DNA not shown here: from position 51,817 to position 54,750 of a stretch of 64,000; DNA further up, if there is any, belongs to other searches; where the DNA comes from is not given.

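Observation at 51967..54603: Hexaheme c-type cytochrome carrying a T9SS C-terminal sorting signal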

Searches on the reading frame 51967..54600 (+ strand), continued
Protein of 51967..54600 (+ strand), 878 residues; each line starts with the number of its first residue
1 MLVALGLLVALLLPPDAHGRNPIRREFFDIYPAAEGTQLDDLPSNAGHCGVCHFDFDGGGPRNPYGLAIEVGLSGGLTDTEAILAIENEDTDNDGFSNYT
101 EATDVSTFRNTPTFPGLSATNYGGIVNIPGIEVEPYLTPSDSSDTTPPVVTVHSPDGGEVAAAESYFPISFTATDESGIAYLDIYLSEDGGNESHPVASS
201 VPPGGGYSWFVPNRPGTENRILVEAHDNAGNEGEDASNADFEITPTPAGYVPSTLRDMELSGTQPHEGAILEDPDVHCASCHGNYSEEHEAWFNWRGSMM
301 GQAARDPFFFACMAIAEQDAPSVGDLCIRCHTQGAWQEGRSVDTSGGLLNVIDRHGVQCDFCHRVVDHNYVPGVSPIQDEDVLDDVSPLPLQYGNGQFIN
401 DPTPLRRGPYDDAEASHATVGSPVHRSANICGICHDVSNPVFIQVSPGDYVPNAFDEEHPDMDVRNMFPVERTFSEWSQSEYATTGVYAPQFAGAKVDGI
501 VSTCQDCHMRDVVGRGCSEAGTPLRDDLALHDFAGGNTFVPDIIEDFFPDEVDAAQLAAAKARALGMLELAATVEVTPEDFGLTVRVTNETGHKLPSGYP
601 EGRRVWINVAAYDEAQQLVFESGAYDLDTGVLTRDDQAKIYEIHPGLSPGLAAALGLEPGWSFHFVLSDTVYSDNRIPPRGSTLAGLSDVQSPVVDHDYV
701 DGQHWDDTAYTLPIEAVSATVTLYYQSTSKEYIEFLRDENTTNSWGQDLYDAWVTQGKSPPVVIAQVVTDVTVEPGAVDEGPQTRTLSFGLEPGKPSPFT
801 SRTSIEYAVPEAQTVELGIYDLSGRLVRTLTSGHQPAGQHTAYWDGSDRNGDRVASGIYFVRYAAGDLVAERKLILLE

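Call 56: search_protein_families(library=ncbifam, proteins=[L050:18244-22146:-, L011:17371-21252:+, L005:13697-17578:+, L015:9010-12849:-, L011:1125-4418:-, L046:4195-7485:-, L024:14251-17514:+, L041:6081-9251:+], max_evalue=0.001)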
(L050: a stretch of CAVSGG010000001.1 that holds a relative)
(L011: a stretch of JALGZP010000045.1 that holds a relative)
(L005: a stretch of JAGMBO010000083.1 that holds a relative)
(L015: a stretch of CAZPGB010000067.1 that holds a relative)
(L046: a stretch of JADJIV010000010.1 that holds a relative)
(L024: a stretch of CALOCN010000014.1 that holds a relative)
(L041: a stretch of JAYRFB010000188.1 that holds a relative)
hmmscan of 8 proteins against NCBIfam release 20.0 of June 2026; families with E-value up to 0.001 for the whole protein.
L050:18244-22146:- (1301 aa): 5 families
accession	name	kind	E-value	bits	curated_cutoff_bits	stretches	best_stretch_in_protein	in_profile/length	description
NF033707.1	T9SS_sortase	equivalog_domain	1.8e-08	32.5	420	1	1216-1288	1000-1077/1095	type IX secretion system sortase PorU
NF005176.1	PRK06655.1-1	equivalog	2e-07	31.2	230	1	1234-1294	95-155/197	flagellar hook assembly protein FlgD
NF052323.1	T9SSA_dep_M6i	equivalog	3.3e-06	25.4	600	1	1216-1291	959-1028/1043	T9SS-dependent M6-like inactivated metalloprotease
TIGR04183.1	Por_Secre_tail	domain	5e-06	26.4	23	1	1218-1297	2-69/72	T9SS type A sorting domain-containing protein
NF009276.0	PRK12633.1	equivalog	1.9e-05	24.5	383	1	1234-1293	127-186/234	flagellar basal body rod modification protein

L011:17371-21252:+ (1294 aa): 7 families
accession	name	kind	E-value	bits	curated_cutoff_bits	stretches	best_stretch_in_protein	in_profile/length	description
TIGR03921.1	T7SS_mycosin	equivalog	1.6e-25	90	278.75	2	888-952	225-288/353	type VII secretion-associated serine protease mycosin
NF033595.1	denti_PrtP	equivalog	1.6e-15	56.8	300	1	887-950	437-503/606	dentilisin complex serine proteinase subunit PrtP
NF005176.1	PRK06655.1-1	equivalog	1.7e-06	28.1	230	1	1228-1284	96-152/197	flagellar hook assembly protein FlgD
NF009276.0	PRK12633.1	equivalog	6.6e-06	26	383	1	1216-1283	115-183/234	flagellar basal body rod modification protein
TIGR04183.1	Por_Secre_tail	domain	8.7e-06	25.6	23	1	1212-1286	3-65/72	T9SS type A sorting domain-containing protein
NF033707.1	T9SS_sortase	equivalog_domain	0.00031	18.5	420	1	1207-1282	998-1078/1095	type IX secretion system sortase PorU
NF051851.1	AtpSerPepEprS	equivalog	0.00088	17.4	1700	0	888-930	299-341/988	autotransporter serine peptidase EprS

L005:13697-17578:+ (1294 aa): 7 families
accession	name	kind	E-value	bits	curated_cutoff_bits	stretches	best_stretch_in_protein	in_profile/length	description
NF033707.1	T9SS_sortase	equivalog_domain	1.5e-22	79.2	420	2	301-686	364-738/1095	type IX secretion system sortase PorU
TIGR04183.1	Por_Secre_tail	domain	1.8e-06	27.8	23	1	1212-1285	3-64/72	T9SS type A sorting domain-containing protein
NF052324.1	PorU_rel_Nterm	equivalog_domain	2.9e-06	25.7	450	1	519-686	612-771/879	putative type IX secretion system sortase PorU2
NF038112.1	myxo_dep_M36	subfamily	5.8e-06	23.7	1500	1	789-878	874-963/1604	myxosortase-dependent M36 family metallopeptidase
NF009276.0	PRK12633.1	equivalog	8.8e-06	25.6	383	1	1226-1279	126-179/234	flagellar basal body rod modification protein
NF005176.1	PRK06655.1-1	equivalog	3.2e-05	23.9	230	1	1227-1281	95-149/197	flagellar hook assembly protein FlgD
TIGR03900.1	prc_long_Delta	hypoth_equivalog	0.00054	18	660.95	1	792-981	565-753/973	MXAN_5808 family serine peptidase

L015:9010-12849:- (1280 aa): 2 families
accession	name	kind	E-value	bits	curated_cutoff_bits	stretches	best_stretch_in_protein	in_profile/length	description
NF033707.1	T9SS_sortase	equivalog_domain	6.9e-06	24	420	1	1195-1270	1001-1081/1095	type IX secretion system sortase PorU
NF005176.1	PRK06655.1-1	equivalog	1.2e-05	25.4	230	1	1212-1274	95-156/197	flagellar hook assembly protein FlgD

L011:1125-4418:- (1098 aa): 5 families
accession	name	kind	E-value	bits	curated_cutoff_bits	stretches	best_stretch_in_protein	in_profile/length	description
TIGR04183.1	Por_Secre_tail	domain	8.2e-09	35.3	23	1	1016-1096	3-71/72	T9SS type A sorting domain-containing protein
NF005176.1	PRK06655.1-1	equivalog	6.1e-06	26.3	230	1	1033-1086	97-150/197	flagellar hook assembly protein FlgD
NF033707.1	T9SS_sortase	equivalog_domain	1e-05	23.4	420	1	1010-1085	997-1077/1095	type IX secretion system sortase PorU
NF052323.1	T9SSA_dep_M6i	equivalog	1.1e-05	23.6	600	1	1012-1087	958-1028/1043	T9SS-dependent M6-like inactivated metalloprotease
NF009276.0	PRK12633.1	equivalog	2.5e-05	24.1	383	1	1030-1086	126-182/234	flagellar basal body rod modification protein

L046:4195-7485:- (1097 aa): 6 families
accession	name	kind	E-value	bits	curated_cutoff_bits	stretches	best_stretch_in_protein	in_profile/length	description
NF033707.1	T9SS_sortase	equivalog_domain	7.7e-07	27.1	420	1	1013-1083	1002-1076/1095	type IX secretion system sortase PorU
NF009276.0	PRK12633.1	equivalog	1.9e-06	27.8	383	1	1020-1085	117-182/234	flagellar basal body rod modification protein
NF005176.1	PRK06655.1-1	equivalog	1.2e-05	25.4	230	1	1028-1085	93-150/197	flagellar hook assembly protein FlgD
TIGR04312.1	choice_anch_B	subfamily_domain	3.5e-05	23.3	100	1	465-619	54-222/364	choice-of-anchor B family protein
NF009277.0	PRK12634.1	equivalog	0.00039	20.6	333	0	1031-1078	121-168/221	flagellar basal body rod modification protein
NF052323.1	T9SSA_dep_M6i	equivalog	0.00084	17.4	600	0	1014-1085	962-1027/1043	T9SS-dependent M6-like inactivated metalloprotease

L024:14251-17514:+ (1088 aa): 6 families
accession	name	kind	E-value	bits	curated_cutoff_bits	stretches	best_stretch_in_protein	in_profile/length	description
NF052323.1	T9SSA_dep_M6i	equivalog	1.3e-11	43.2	600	1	1000-1078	959-1033/1043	T9SS-dependent M6-like inactivated metalloprotease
TIGR04183.1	Por_Secre_tail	domain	1.6e-06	28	23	1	1002-1077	2-66/72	T9SS type A sorting domain-containing protein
NF033707.1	T9SS_sortase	equivalog_domain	7.2e-06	23.9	420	1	987-1085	987-1093/1095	type IX secretion system sortase PorU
NF005176.1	PRK06655.1-1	equivalog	4.4e-05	23.5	230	1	1018-1080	95-158/197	flagellar hook assembly protein FlgD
NF038113.1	T9SSA_dep_M36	equivalog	0.00056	18.2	885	1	985-1069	781-855/869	T9SS-dependent M36 family metallopeptidase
NF052228.1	T9SS_PorZ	equivalog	0.00093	17.7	260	0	996-1085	670-754/757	type IX secretion system anionic LPS delivery protein PorZ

L041:6081-9251:+ (1057 aa): 1 family
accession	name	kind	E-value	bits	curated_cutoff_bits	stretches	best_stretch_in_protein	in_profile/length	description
NF005176.1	PRK06655.1-1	equivalog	5.2e-05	23.3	230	1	992-1045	97-150/197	flagellar hook assembly protein FlgD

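Call 61: search_protein_families(library=ncbifam, proteins=[L005:12674-13489:+, L005:17872-19302:-, L005:19547-20545:-, L005:20630-21124:-, L005:21410-21982:-, L005:22016-22606:-, L005:18703-19536:+], max_evalue=0.001)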
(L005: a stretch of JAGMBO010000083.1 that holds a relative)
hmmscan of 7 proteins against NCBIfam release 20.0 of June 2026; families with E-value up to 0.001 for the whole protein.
L005:12674-13489:+ (272 aa): 0 families

L005:17872-19302:- (477 aa): 18 families
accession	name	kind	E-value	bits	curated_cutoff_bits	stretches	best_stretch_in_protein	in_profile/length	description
TIGR03471.1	HpnJ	equivalog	2.3e-27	96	577.6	1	125-385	139-398/472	hopanoid biosynthesis associated radical SAM protein HpnJ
TIGR02026.1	BchE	equivalog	7.5e-26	91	481.35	1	15-370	22-383/497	magnesium-protoporphyrin IX monomethyl ester anaerobic oxidative cyclase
TIGR04072.2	rSAM_ladder_B12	equivalog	7.8e-26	90.7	360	1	15-397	18-395/443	lipid biosynthesis B12-binding/radical SAM protein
NF050148.1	rSAM_ApyD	equivalog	2.7e-25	88.9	750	1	42-454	64-465/645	RiPP biosynthesis radical SAM protein ApyD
TIGR04479.1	bcpD_PhpK_rSAM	subfamily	2.3e-23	82.4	600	1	130-356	199-413/504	PhpK family radical SAM P-methyltransferase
NF033070.1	rSAM_AprD4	equivalog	1.8e-21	76.6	500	1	153-386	168-402/456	AprD4 family radical SAM diol-dehydratase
TIGR04013.1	B12_SAM_MJ_1487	hypoth_equivalog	2.5e-17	62.8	251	1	42-230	32-197/382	TIGR04013 family B12-binding domain/radical SAM domain-containing protein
TIGR04367.1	HpnR_B12_rSAM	equivalog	3e-17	62.3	650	1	15-368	22-367/490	hopanoid C-3 methylase HpnR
TIGR04295.1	B12_rSAM_oligo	hypoth_equivalog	2.7e-15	56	400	1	84-370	105-380/422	TIGR04295 family B12-binding domain-containing radical SAM protein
TIGR04385.1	B12_rSAM_cofa1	equivalog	4.2e-15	55.9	450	1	71-341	92-353/438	B12 lower ligand biosynthesis radical SAM protein BzaD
NF038361.1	rSAM_Sden_1168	equivalog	2e-14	53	575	1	103-378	200-477/560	Sden_1168 family B12-binding radical SAM P-methyltransferase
TIGR04014.1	B12_SAM_MJ_0865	equivalog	5.7e-14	51.7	360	1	82-400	70-384/434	methyl-coenzyme M reductase glutamine C-methyltransferase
NF033712.0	B12_rSAM_KedN5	subfamily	1.6e-10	39.8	700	1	46-345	56-363/624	KedN5 family methylcobalamin-dependent radical SAM C-methyltransferase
TIGR04190.1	B12_SAM_Ta0216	equivalog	9.7e-09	34.3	500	1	127-345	158-387/554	TIGR04190 family B12-binding domain/radical SAM domain protein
TIGR03975.1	rSAM_ocin_1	subfamily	1.9e-08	33.3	281.85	1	45-340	121-418/606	RiPP maturation radical SAM C-methyltransferase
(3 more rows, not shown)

L005:19547-20545:- (333 aa): 0 families

L005:20630-21124:- (165 aa): 0 families

L005:21410-21982:- (191 aa): 0 families

L005:22016-22606:- (197 aa): 0 families

L005:18703-19536:+ (278 aa): 0 families

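Call 66: find_homologous_proteins(query=L005:13697-17296:+)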
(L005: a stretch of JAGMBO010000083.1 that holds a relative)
Query L005:13697-17296:+ (1200 aa): 234 proteins with E <= 0.001 among 8000 candidates; the best 120 are listed.
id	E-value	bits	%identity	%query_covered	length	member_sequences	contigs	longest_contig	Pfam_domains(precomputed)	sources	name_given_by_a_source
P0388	0.0e+0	2631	100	95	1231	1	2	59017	PF08126.17,PF13860.13,PF01364.25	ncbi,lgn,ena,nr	ncbi:MAG: T9SS type A sorting domain-containing protein [Candidatus Eisenbacteria sp.]|nr:T9SS type 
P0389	0.0e+0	1677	63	95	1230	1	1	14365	PF08126.17,PF13860.13,PF01364.25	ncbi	ncbi:MAG: C25 family cysteine peptidase [Candidatus Eisenbacteria bacterium]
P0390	0.0e+0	1652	63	94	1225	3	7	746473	PF08126.17,PF13860.13,PF01364.25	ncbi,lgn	-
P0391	0.0e+0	1630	62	95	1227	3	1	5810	PF08126.17,PF13860.13,PF01364.25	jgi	-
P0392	0.0e+0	1598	62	93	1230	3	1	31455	PF08126.17,PF13860.13,PF01364.25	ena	-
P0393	0.0e+0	1542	60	93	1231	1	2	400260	PF13860.13,PF01364.25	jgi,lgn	-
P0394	0.0e+0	1531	59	94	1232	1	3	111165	PF08126.17,PF13860.13,PF01364.25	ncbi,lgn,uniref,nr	ncbi:MAG: T9SS type A sorting domain-containing protein [Candidatus Eisenbacteria bacterium]|uniref:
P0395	0.0e+0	1502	58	93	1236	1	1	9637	PF08126.17,PF13860.13,PF01364.25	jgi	jgi:hypothetical protein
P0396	0.0e+0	1500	59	94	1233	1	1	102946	PF13860.13,PF01364.25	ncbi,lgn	-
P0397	0.0e+0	1485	58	94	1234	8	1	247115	PF08126.17,PF13860.13,PF01364.25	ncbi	-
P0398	0.0e+0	1459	59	91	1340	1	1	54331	PF13860.13,PF01364.25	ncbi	-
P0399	0.0e+0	1413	57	93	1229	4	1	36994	PF01364.25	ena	-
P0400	0.0e+0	1405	57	93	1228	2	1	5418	PF13860.13,PF01364.25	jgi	jgi:hypothetical protein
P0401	0.0e+0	1395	58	88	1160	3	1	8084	PF08126.17,PF13860.13,PF01364.25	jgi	jgi:hypothetical protein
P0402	0.0e+0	1394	56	92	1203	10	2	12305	PF08126.17,PF18962.8,PF13860.13,PF01364.25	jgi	-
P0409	0.0e+0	1200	49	92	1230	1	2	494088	PF08126.17,PF18962.8,PF01364.25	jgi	jgi:Peptidase family C25/Secretion system C-terminal sorting domain/Propeptide_C25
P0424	0.0e+0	1016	49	77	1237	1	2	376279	PF08126.17,PF13860.13,PF01364.25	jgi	jgi:Peptidase family C25/FlgD Ig-like domain/Propeptide_C25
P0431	1.5e-293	995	50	78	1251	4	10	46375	PF20773.6,PF18962.8,PF13860.13,PF01364.25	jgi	-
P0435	4.3e-291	987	50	79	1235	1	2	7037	PF08126.17,PF20773.6,PF18962.8,PF13860.13,PF01364.25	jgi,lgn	jgi:hypothetical protein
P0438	7.3e-290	983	50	79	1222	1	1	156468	PF20773.6,PF13860.13,PF01364.25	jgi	jgi:hypothetical protein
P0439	1.1e-289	982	50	78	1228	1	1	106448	PF13585.13,PF20773.6,PF18962.8,PF13860.13,PF01364.25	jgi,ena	-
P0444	7.3e-285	966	49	79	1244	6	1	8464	PF20773.6,PF18962.8,PF13860.13,PF01364.25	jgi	jgi:hypothetical protein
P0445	9.0e-285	966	50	79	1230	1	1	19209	PF20773.6,PF18962.8,PF13860.13,PF01364.25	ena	-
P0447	3.1e-283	961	50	78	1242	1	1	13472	PF20773.6,PF18962.8,PF13860.13,PF01364.25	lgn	-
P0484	2.6e-217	743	42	80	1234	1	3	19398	PF08126.17,PF18962.8,PF13860.13,PF01364.25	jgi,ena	-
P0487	5.6e-210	718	38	91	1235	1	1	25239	PF08126.17,PF20773.6,PF18962.8,PF01364.25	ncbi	ncbi:MAG: C25 family cysteine peptidase [Candidatus Eisenbacteria bacterium]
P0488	1.2e-209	717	40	81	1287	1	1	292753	PF20773.6,PF18962.8,PF01364.25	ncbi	-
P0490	1.2e-207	711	41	78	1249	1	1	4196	PF20773.6,PF18962.8,PF01364.25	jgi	jgi:hypothetical protein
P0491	3.5e-207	709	41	78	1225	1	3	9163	PF20773.6,PF18962.8,PF01364.25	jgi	jgi:hypothetical protein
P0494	7.1e-206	705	41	78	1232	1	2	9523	PF08126.17,PF20773.6,PF18962.8,PF01364.25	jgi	jgi:hypothetical protein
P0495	1.1e-205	704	40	80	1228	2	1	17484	PF08126.17,PF20773.6,PF18962.8,PF01364.25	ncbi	-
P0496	1.8e-205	703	39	88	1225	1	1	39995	PF20773.6,PF18962.8,PF13860.13,PF01364.25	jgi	jgi:hypothetical protein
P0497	9.9e-205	701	39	88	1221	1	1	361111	PF08126.17,PF20773.6,PF18962.8,PF01364.25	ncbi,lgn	-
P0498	1.5e-203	697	39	88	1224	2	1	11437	PF20773.6,PF18962.8,PF01364.25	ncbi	-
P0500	7.4e-202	691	40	88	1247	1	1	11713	PF20773.6,PF18962.8,PF21471.4,PF01364.25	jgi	jgi:hypothetical protein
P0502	1.3e-200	687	39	89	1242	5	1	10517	PF20773.6,PF18962.8,PF01364.25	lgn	-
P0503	1.3e-200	687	40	78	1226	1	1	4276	PF20773.6,PF18962.8,PF01364.25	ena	-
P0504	3.6e-200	686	39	88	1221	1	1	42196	PF08126.17,PF20773.6,PF18962.8,PF21471.4,PF01364.25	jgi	-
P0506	2.4e-199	683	38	86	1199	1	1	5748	PF20773.6,PF18962.8,PF01364.25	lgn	-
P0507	2.9e-199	683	41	80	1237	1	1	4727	PF20773.6,PF18962.8,PF01364.25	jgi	jgi:hypothetical protein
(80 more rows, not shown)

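Call 67: find_encoding_contigs(protein=P0390, flank=10000, max_places=2)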
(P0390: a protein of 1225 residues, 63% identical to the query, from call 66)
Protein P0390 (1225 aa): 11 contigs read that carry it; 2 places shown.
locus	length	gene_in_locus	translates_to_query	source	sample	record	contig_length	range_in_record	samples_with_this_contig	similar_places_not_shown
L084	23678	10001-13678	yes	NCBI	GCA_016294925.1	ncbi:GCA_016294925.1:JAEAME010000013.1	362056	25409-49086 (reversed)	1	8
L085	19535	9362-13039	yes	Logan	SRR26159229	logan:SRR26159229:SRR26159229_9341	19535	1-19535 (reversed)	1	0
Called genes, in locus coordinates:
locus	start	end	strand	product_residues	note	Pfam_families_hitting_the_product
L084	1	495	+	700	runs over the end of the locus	PF00009:GTP_EFTU, PF03144:GTP_EFTU_D2, PF22042:EF-G_D2, PF14492:EFG_III, PF03764:EFG_IV, PF00679:EFG_C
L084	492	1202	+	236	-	-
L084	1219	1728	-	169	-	PF14512:TM1586_NiRdase (faint), PF00881:Nitroreductase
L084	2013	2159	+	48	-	-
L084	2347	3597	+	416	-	PF04055:Radical_SAM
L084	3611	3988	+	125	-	PF05402:PqqD (weak)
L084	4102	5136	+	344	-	PF01063:Aminotran_4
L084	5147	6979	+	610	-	PF00884:Sulfatase, PF01663:Phosphodiest (weak), PF16347:SGSH_C (weak)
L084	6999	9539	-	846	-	PF13371:TPR_9 (faint), PF00884:Sulfatase, PF01663:Phosphodiest, PF16347:SGSH_C, PF13432:TPR_16, PF23914:TPR_CcmH_CycH (weak), PF13432:TPR_16 (weak), PF13414:TPR_11 (weak), +10 more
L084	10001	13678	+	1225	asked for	PF08126:Propeptide_C25, PF01364:Peptidase_C25, PF13860:FlgD_ig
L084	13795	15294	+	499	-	-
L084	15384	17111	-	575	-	-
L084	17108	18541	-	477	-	PF02310:B12-binding, PF04055:Radical_SAM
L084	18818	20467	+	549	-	PF00355:Rieske, PF01266:DAO (faint), PF03486:HI0933_like (faint), PF07992:Pyr_redox_2, PF13450:NAD_binding_8 (faint), PF13738:Pyr_redox_3 (faint), PF00070:Pyr_redox, PF14759:Reductase_C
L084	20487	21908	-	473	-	PF00860:Xan_ur_permease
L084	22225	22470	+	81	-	-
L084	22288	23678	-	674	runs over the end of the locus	-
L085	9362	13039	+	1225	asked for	PF08126:Propeptide_C25, PF01364:Peptidase_C25, PF13860:FlgD_ig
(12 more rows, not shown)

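Call 68: find_encoding_contigs(protein=P0409, flank=10000, max_places=2)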
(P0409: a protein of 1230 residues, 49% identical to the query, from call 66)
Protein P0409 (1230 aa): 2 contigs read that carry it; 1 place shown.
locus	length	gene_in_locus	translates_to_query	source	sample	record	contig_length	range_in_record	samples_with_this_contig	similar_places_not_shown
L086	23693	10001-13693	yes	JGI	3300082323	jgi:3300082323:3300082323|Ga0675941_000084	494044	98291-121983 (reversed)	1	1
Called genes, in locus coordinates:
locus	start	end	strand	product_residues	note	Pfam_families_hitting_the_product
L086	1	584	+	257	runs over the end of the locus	PF13489:Methyltransf_23, PF13847:Methyltransf_31 (weak), PF08241:Methyltransf_11, PF08242:Methyltransf_12, PF13649:Methyltransf_25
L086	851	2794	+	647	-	PF16177:ACAS_N, PF00501:AMP-binding, PF13193:AMP-binding_C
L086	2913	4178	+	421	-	PF07690:MFS_1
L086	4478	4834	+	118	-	-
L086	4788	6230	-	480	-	PF00990:GGDEF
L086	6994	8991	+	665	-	-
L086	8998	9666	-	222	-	-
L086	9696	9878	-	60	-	-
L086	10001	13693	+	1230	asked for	PF08126:Propeptide_C25 (weak), PF01364:Peptidase_C25, PF18962:Por_Secre_tail (weak)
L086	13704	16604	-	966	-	PF13522:GATase_6 (faint), PF13230:GATase_4 (weak), PF13860:FlgD_ig (weak)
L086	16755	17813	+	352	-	PF04015:DUF362, PF00037:Fer4 (weak), PF12797:Fer4_2 (faint), PF12837:Fer4_6 (faint), PF13237:Fer4_10 (weak), PF14697:Fer4_21, PF12838:Fer4_7, PF13187:Fer4_9 (weak), +2 more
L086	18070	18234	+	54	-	-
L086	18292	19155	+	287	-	-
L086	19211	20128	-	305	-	PF03054:tRNA_Me_trans, PF20259:tRNA_Me_trans_M, PF20258:tRNA_Me_trans_C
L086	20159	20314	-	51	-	PF03054:tRNA_Me_trans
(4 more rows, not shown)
